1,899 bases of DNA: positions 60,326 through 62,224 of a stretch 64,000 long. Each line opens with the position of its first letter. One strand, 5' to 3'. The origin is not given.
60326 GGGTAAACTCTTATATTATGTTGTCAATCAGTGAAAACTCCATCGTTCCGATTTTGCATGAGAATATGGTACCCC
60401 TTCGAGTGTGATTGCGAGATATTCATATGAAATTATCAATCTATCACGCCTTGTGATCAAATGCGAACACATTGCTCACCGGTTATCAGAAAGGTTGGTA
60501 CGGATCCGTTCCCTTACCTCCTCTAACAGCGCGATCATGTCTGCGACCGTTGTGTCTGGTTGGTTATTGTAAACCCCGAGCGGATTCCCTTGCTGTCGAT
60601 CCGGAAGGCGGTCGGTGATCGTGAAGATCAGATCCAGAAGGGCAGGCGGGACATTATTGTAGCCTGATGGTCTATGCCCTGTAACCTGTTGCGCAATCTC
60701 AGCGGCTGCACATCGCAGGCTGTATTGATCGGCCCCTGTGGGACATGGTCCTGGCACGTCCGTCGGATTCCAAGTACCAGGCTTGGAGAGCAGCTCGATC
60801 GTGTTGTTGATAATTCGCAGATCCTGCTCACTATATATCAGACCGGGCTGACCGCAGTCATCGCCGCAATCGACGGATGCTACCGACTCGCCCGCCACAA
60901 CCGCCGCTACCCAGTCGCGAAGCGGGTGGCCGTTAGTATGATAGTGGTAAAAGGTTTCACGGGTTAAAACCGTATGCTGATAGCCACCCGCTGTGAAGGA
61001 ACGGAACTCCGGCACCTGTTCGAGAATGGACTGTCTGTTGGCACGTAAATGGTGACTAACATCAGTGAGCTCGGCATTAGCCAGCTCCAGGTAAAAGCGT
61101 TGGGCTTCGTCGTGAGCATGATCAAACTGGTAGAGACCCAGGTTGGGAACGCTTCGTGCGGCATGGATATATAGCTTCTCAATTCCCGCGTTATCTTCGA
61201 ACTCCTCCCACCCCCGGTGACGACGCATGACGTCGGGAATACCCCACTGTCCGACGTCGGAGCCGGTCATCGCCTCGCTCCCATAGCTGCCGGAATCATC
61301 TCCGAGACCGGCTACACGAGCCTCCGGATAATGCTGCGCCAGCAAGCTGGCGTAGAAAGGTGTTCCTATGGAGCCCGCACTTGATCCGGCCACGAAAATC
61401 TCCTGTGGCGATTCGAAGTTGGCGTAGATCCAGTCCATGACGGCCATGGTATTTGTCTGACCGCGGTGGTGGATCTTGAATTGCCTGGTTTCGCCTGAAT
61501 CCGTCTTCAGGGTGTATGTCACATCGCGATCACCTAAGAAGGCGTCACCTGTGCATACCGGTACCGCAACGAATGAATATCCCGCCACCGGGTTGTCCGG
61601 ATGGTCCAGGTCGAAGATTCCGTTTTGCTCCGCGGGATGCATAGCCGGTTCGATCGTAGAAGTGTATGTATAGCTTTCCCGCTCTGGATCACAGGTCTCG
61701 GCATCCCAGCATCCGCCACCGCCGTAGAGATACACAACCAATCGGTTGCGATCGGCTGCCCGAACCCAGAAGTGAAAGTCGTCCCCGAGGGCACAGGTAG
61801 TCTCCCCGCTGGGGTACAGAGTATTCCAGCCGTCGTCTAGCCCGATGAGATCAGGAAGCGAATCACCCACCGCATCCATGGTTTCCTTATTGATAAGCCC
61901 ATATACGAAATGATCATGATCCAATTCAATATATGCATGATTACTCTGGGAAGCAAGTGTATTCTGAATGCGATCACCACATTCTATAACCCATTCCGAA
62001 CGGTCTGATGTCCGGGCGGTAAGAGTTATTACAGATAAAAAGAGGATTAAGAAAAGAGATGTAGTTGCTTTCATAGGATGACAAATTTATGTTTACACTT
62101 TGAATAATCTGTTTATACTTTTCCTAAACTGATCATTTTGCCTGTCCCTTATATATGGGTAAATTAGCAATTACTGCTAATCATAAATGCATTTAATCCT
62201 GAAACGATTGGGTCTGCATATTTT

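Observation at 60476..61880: High-GC foreign block fused in frame to a native AT-rich N-module, giving a chimeric secreted PAE-like esterase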

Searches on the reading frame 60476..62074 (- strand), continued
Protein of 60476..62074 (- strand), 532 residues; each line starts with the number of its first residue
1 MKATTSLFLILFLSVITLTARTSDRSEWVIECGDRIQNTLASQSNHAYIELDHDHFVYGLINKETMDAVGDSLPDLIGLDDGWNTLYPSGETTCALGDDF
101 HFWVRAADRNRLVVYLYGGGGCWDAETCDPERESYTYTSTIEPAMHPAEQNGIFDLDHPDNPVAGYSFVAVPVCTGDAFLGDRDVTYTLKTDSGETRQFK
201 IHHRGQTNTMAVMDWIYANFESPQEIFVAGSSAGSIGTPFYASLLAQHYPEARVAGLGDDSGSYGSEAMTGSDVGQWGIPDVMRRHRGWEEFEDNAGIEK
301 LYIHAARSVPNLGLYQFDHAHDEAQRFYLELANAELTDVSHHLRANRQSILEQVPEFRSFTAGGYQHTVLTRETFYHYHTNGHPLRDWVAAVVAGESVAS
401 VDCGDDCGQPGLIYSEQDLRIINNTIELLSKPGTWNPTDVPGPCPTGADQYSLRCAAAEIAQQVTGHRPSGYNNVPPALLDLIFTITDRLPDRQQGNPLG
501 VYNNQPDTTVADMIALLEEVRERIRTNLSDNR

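Call 25: find_encoding_contigs(protein=P0004, flank=8000, max_places=2)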
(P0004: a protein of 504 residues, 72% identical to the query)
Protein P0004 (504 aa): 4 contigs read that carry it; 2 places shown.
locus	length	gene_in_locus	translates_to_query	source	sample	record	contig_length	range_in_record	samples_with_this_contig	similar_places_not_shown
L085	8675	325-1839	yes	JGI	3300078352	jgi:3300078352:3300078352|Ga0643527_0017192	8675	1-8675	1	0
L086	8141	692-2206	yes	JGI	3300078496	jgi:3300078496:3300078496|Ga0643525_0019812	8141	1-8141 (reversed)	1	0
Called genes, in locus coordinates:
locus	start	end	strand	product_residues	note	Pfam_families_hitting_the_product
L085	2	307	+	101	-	?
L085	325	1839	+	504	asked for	PF03283:PAE, PF19698:DUF6197 (weak)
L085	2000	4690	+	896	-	PF00069:Pkinase, PF01636:APH (faint), PF03109:ABC1 (faint), PF07714:PK_Tyr_Ser-Thr, PF07676:PD40 (weak), PF26550:Tricorn_2nd, PF26549:Tricorn_N, PF07676:PD40 (weak), +1 more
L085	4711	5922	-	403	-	PF00069:Pkinase, PF07714:PK_Tyr_Ser-Thr, PF01636:APH (faint), PF03109:ABC1 (weak)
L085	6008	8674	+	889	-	?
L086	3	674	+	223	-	?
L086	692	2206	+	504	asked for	PF03283:PAE, PF19698:DUF6197 (weak)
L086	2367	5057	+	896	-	PF00069:Pkinase, PF01636:APH (faint), PF03109:ABC1 (faint), PF07714:PK_Tyr_Ser-Thr, PF07676:PD40 (weak), PF26550:Tricorn_2nd, PF26549:Tricorn_N, PF07676:PD40 (weak), +1 more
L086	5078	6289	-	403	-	PF00069:Pkinase, PF07714:PK_Tyr_Ser-Thr, PF01636:APH (faint), PF03109:ABC1 (weak)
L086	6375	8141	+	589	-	?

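Call 39: search_solved_structures(query=window:60476-62074:-, max_evalue=1)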
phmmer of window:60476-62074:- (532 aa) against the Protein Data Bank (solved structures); distinct sequences matched with E-value up to 1: 6.
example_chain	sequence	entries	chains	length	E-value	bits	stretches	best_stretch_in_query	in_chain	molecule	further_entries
4uza_A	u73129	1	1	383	0.0081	18.1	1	91-260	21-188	PROTEIN NOTUM HOMOLOG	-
7bo1_A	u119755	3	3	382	0.024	16.6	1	91-260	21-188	Palmitoleoyl-protein carboxylesterase NOTUM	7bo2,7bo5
4uyu_A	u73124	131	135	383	0.024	16.5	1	91-260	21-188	PROTEIN NOTUM HOMOLOG | NOTUM | Palmitoleoyl-protein carboxylesterase NOTUM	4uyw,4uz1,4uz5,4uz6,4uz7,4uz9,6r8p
4uyz_A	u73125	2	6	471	0.038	15.9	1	91-260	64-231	PROTEIN NOTUM HOMOLOG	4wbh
6zyf_A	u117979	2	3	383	0.058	15.3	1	91-259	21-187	Palmitoleoyl-protein carboxylesterase NOTUM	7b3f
4uzl_A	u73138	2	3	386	0.058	15.3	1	91-259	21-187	PROTEIN NOTUM HOMOLOG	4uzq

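Call 46: search_protein_families(library=ncbifam, proteins=[window:60476-62074:-], max_evalue=0.01)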
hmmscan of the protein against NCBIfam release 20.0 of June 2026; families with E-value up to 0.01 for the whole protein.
window:60476-62074:- (532 aa): 0 families

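Call 47: predict_structure(alignment_id=A3)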
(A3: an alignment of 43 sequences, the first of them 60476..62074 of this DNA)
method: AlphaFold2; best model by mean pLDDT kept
length: 532 residues; sequences in the alignment: 43
mean_pLDDT: 85.8   pTM: 0.84
mean pLDDT of the five models: 85.8, 83.9, 83.7, 83.4, 80.9
residues with pLDDT >= 90: 343; 70-90: 107; 50-70: 29; < 50: 53
segments of 3 or more residues with pLDDT < 50: 18-69
pLDDT, mean of each block of 10 residues (from residue 1): 63 61 42 37 30 31 46 91 92 80 96 89 82 66 73 95 97 78 91 91 89 97 98 94 98 98 88 84 94 89 97 98 91 91 97 98 95 95 97 98 93 97 98 97 90 97 96 93 94 83 96 98 96 83
secondary structure, 60 per line:
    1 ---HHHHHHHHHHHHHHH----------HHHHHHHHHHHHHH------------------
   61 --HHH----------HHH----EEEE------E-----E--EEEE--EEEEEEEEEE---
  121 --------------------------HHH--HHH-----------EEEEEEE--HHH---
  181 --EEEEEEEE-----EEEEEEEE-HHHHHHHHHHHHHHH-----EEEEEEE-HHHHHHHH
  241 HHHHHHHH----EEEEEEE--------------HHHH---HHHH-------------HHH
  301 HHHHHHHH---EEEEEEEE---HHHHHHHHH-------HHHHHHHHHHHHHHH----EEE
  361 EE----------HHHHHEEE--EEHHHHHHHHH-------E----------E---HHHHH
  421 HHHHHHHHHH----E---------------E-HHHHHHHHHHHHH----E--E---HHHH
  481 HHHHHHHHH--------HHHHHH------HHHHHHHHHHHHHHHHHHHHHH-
elements in order: H4-18 H29-42 E83-86 E102-105 E108-117 E166-172 E183-190 E196-203 H205-219 E225-231 H233-248 E253-259 H274-277 H281-284 H298-308 E312-319 H323-331 H339-353 E358-362 H373-377 E378-380 H385-393 H416-430 H453-465 H477-489 H498-503 H510-531
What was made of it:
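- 60476..62074 (-): Chimeric ORF of 532 aa: resident-type leader stub plus foreign PAE/Notum-like body. The AF2 model has mean pLDDT 85.8 (call 47).
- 60479..60844 (-): Approximately residues 411-532: a helical C-terminal domain, weakly DUF6197-like, with conserved Cys403/407/444/455. The AF2 model is confident here (call 47).
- On PAE/Notum (PF03283, CE13-like): The AF2 body mostly has pLDDT above 90 (call 47).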

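Call 54: fold_search(model_id=the predicted structure, library=pdb)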
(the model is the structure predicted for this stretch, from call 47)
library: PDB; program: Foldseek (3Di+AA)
matches with E <= 10: 1335; with E <= 0.001: 229
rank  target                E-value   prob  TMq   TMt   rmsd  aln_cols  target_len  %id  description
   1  7b98                  6.2e-13  1.00  0.42  0.60   7.0       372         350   18  Notum Fragment 282 (released 2022-01-12)
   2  7bci                  7.8e-13  1.00  0.42  0.63   7.7       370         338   18  Notum Fragment 784 (released 2022-01-12)
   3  7bcf                  7.8e-13  1.00  0.40  0.59   7.4       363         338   19  Notum Fragment 722 (released 2022-01-12)
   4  7b99                  8.3e-13  1.00  0.42  0.63   6.8       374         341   17  Notum Fragment 283 (released 2022-01-12)
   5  7bo1                  8.3e-13  1.00  0.41  0.60   7.2       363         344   18  Notum Fragment_274 [(4-fluorophenyl)amino]thiourea (released 2022-03-02)
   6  7b8j                  8.8e-13  1.00  0.41  0.61   7.3       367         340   18  Notum-Fragment 163 (released 2022-01-12)
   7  7b9d                  8.8e-13  1.00  0.40  0.59   7.6       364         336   19  Notum Fragment 290 (released 2022-01-12)
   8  4uyz_A                1.0e-12  1.00  0.40  0.59   7.4       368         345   18  STRUCTURE OF THE WNT DEACYLASE NOTUM - CRYSTAL FORM II - 2.8A (released 2015-02-25)
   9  7bcl                  1.1e-12  1.00  0.39  0.59   7.6       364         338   19  Notum Fragment 792 (released 2022-01-12)
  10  8bsr                  1.2e-12  1.00  0.41  0.59   8.2       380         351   18  Notum Inhibitor ARUK3006562 (released 2022-12-14)
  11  7bcd                  1.2e-12  1.00  0.42  0.62   7.0       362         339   19  Notum Fragment 714 (released 2022-01-12)
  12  7bck                  1.3e-12  1.00  0.39  0.58   8.5       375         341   18  Notum Fragment 791 (released 2022-01-12)
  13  7bne                  1.4e-12  1.00  0.42  0.61   7.9       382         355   17  Notum Nicotine (released 2022-03-02)
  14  7b8l                  1.4e-12  1.00  0.42  0.61   7.1       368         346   17  Notum-Fragment 174 (released 2022-01-12)
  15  6zuv                  1.4e-12  1.00  0.41  0.59   7.4       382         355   17  Notum fragment 286 (released 2020-11-11)
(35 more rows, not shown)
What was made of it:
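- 60845..61837 (-): Approximately residues 80-410: the PAE/Notum-like alpha/beta-hydrolase domain. It carries GGGGCW (118-123), GSSAG (Ser232), AHD322EAQ325 and His367. Foldseek gives Notum at E 6e-13 (call 54).
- On PAE/Notum (PF03283, CE13-like): The top 50 Foldseek hits in the PDB are all Notum, with E ~1e-12 and target-normalised TM-scores of 0.55-0.63 (call 54).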

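Call 65: search_solved_structures(query=A2, max_evalue=0.01, show_alignments=1)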
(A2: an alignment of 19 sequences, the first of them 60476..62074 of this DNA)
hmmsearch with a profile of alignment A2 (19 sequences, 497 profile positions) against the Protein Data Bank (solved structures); distinct sequences matched with E-value up to 0.01: 9.
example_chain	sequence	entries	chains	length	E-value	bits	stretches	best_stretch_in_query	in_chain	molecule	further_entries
4uza_A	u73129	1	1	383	3.1e-10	42.5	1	55-226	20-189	PROTEIN NOTUM HOMOLOG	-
7bo1_A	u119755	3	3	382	7.4e-10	41.2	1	55-225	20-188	Palmitoleoyl-protein carboxylesterase NOTUM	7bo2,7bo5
4uyu_A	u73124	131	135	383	7.4e-10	41.2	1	55-225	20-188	PROTEIN NOTUM HOMOLOG | NOTUM | Palmitoleoyl-protein carboxylesterase NOTUM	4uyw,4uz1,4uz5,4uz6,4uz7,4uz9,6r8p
4uyz_A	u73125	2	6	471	8.5e-10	41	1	54-226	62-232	PROTEIN NOTUM HOMOLOG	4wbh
6zyf_A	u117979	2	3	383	4e-09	38.8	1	55-225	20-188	Palmitoleoyl-protein carboxylesterase NOTUM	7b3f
4uzl_A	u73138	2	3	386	4.1e-09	38.7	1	55-225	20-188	PROTEIN NOTUM HOMOLOG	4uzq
4uzj_A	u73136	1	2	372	1.2e-06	30.6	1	56-151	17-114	NOTUM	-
4uzk_A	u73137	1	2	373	1.2e-06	30.6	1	56-151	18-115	NOTUM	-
5x6s_A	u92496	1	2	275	0.0044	18.8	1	163-257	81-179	Acetylxylan esterase A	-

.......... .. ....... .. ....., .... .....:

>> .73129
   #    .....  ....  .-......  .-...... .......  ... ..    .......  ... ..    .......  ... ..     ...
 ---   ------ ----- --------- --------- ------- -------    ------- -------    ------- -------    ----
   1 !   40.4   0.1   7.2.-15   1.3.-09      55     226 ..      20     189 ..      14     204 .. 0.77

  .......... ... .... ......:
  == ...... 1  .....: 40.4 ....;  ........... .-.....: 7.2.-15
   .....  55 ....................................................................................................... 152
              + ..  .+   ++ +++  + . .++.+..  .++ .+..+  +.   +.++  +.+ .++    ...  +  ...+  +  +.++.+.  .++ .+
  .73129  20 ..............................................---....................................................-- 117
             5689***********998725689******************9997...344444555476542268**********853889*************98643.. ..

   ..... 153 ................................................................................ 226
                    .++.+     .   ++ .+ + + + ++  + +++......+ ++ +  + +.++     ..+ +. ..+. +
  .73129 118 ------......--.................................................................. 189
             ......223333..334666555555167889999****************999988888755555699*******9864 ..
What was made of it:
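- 60845..61837 (-): A profile of the family hits Notum at E 3e-10, and GSSAG aligns with Notum's GSSAG (call 65).
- On PAE/Notum (PF03283, CE13-like): It aligns with Notum's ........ in the profile alignment (call 65). The triad geometry in the model could not be inspected, and the sequence alignment to Notum stops before these residues (call 65).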

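Call 80: search_dna_similar(query=window:60476-61867:-, collection=plasmids, mode=protein, max_rows=10)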
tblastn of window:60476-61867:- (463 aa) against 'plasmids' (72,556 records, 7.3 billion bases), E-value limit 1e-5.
Records with a match: 4; places in all: 4; records where one place covers at least 80% of the query: 0.
Best place of each record, by identity: <60% 4.
By first word of the organism name: Rhizobium 2; Burkholderia 2.
By predicted mobility (MOB-suite, as given by PLSDB): conjugative 2; non-mobilizable 2.
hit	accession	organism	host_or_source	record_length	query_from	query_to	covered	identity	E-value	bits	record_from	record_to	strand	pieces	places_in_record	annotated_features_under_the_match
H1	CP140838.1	Rhizobium beringeri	Trifolium pratense,whole organism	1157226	14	319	66%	30.1%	8e-45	175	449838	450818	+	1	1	hypothetical protein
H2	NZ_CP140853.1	Rhizobium beringeri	Trifolium pratense,whole organism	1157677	14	319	66%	30.1%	8e-45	175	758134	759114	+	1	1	record has no annotation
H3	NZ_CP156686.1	Burkholderia stagnalis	Bacterial cells,soils collected in ...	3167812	16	214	43%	28.3%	2e-7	61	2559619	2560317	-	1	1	none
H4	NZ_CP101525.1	Burkholderia arboris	mixed culture,soil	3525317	16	194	39%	28.9%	7e-6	56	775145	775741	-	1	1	none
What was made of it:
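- On Horizontally acquired gene: There is no close plasmid homologue (call 80).
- Tried and rejected: No close plasmid homologue was found (call 80).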

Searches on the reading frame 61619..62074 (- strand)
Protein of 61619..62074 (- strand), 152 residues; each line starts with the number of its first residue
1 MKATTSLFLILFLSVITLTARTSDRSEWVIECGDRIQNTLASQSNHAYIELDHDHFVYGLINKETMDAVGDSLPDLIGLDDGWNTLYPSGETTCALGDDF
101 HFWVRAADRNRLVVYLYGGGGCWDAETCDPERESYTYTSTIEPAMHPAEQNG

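Call 34: find_related_loci(query=window:61619-62074:-, collection=metagenome_contigs, flank=6000)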
Query seq(152 aa) (152 aa) in metagenome_contigs; peptide patterns used: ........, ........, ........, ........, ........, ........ (x = any residue, [..] = any of these).
209 stretches matched a pattern, but none encodes a relative of the query by tblastn (E <= 1e-3).
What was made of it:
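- Tried and rejected: A metagenome scan with the first 152 residues, intended to find junction-spanning relatives, gave 209 pattern hits but none confirmed (call 34).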
